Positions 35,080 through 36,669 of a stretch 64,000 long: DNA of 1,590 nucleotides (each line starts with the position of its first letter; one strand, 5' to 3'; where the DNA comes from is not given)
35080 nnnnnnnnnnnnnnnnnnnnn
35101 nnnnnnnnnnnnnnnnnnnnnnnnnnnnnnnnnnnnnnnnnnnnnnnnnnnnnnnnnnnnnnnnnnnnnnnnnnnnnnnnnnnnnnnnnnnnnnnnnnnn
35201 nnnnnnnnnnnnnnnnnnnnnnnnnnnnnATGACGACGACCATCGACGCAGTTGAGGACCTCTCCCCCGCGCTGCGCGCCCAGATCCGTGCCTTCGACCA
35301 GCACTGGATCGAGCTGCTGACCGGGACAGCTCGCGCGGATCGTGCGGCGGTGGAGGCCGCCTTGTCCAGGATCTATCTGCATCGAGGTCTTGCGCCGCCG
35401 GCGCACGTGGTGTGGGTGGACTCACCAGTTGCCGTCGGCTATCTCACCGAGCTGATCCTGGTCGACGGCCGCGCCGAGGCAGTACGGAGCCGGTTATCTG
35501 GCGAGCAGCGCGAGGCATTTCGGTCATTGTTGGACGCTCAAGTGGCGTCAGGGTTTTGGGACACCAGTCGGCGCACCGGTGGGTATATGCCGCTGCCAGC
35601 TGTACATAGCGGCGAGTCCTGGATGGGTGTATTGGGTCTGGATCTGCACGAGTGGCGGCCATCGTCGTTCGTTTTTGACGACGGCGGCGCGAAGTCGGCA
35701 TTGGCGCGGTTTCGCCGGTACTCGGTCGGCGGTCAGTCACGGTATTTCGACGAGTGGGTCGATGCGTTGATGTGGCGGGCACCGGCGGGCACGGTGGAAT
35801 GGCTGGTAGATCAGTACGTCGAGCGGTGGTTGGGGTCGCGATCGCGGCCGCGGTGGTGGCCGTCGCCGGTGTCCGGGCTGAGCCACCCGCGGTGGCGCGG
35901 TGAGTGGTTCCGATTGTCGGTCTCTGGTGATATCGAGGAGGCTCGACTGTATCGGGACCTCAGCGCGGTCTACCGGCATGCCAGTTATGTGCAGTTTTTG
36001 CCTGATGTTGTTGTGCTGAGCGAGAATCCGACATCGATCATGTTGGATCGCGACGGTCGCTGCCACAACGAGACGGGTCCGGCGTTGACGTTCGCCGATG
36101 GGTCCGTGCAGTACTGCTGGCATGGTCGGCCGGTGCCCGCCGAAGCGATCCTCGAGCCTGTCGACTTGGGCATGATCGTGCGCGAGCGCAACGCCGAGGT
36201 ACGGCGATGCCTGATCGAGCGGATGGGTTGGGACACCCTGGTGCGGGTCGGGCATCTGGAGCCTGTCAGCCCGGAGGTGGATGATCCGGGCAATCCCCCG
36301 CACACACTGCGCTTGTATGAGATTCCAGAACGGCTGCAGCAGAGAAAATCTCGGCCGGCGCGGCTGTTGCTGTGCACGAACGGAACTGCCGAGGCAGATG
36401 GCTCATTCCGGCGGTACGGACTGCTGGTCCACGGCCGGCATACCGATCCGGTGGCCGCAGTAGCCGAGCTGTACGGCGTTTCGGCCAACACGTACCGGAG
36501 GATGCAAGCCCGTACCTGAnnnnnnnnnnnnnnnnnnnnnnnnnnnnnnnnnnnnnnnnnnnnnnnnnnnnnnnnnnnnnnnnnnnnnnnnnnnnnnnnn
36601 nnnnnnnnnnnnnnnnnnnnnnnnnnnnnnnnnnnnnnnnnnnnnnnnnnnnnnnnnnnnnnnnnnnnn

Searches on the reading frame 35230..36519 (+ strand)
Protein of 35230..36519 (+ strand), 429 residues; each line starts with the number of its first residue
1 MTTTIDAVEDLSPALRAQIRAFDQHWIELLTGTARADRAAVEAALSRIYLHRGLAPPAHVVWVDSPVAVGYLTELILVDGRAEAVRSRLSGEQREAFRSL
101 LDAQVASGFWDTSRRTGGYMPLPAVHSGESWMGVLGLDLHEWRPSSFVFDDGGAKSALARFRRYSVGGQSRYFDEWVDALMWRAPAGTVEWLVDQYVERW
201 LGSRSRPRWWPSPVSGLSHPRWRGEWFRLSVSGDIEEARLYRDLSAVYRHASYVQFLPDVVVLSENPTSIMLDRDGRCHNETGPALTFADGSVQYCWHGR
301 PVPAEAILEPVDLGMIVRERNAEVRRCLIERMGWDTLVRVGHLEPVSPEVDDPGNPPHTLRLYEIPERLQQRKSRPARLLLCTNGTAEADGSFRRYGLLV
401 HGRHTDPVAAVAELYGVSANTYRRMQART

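Call 3: search_protein_families(library=pfam, proteins=[window:35230-36519:+], max_evalue=1)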
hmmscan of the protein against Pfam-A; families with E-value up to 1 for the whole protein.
window:35230-36519:+ (429 aa): 2 families
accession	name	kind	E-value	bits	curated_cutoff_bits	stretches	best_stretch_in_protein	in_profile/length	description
PF20530.3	DUF6745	-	1.3e-21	77.3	27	1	241-425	29-203/206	Domain of unknown function (DUF6745)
PF13542.12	HTH_Tnp_ISL3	-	0.031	14.2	27.4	1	403-421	25-42/51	Helix-turn-helix domain of transposase family ISL3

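Call 4: search_protein_families(library=ncbifam, proteins=[window:35230-36519:+], max_evalue=1)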
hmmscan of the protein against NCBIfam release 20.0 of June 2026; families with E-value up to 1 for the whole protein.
window:35230-36519:+ (429 aa): 0 families

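Call 51: search_protein_families(library=padloc, proteins=[window:35230-36519:+], max_evalue=0.01)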
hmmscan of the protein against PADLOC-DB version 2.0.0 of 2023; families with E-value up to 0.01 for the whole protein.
window:35230-36519:+ (429 aa): 0 families

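Call 55: search_protein_families(library=phrogs, proteins=[window:35230-36519:+], max_evalue=0.01)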
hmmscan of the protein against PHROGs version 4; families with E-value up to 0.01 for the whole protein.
window:35230-36519:+ (429 aa): 1 family
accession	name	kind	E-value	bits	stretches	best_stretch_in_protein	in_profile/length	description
phrog_31813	-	unknown function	2.7e-05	24.4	1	250-338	204-296/378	-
